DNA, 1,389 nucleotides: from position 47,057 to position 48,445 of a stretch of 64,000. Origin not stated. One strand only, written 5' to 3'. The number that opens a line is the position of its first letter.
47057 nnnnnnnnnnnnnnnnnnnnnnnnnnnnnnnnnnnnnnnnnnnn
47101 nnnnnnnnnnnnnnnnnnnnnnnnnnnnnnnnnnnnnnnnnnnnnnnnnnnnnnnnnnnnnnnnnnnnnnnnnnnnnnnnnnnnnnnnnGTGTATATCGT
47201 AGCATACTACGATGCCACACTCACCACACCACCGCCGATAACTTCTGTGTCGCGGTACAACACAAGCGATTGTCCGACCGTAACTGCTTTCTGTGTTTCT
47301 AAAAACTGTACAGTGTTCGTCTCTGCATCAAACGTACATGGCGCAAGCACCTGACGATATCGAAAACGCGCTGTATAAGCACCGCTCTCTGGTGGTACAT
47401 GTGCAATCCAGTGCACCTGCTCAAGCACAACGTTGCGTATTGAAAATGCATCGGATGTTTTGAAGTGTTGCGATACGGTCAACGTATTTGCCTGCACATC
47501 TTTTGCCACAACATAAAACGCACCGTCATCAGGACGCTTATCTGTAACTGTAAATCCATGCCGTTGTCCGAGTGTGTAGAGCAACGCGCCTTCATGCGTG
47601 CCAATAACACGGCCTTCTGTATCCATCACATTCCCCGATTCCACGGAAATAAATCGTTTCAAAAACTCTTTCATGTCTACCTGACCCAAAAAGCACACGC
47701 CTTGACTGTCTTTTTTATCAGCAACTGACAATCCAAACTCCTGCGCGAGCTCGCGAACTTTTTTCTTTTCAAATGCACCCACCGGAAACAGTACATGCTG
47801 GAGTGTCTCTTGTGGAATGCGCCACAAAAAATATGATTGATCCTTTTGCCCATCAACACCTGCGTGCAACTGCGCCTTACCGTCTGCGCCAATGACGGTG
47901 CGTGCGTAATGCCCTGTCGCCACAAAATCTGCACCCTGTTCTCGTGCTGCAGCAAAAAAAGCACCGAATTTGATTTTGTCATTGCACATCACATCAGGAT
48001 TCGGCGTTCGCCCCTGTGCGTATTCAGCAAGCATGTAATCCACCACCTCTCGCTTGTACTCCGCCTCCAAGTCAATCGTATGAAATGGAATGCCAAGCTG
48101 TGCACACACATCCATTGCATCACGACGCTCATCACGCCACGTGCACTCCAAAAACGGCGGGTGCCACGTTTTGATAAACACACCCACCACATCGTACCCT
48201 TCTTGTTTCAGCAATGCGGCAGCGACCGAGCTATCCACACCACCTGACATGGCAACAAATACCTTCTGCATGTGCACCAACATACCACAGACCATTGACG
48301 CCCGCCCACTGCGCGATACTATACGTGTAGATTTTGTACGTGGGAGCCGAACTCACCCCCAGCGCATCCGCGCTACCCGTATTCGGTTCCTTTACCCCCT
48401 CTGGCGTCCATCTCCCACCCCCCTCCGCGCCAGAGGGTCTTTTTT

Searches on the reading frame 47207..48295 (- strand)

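Call 83: search_protein_families(library=pfam, proteins=[window:47207-48295:-], max_evalue=0.00001)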
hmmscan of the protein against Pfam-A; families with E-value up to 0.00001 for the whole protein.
window:47207-48295:- (362 aa): 4 families
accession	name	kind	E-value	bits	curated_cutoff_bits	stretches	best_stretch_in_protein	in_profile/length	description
PF03054.22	tRNA_Me_trans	-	5e-78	261.9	20.6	1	10-204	1-201/202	tRNA methyl transferase HUP domain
PF20259.3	tRNA_Me_trans_M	-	3.7e-18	65.3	27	1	209-276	1-66/66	tRNA methyl transferase PRC-barrel domain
PF20258.4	tRNA_Me_trans_C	-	7.4e-17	61.9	20.6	1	289-358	4-77/77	Aminomethyltransferase beta-barrel domain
PF02540.23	NAD_synthase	-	3.4e-07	30.1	21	1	8-82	17-87/242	NAD synthase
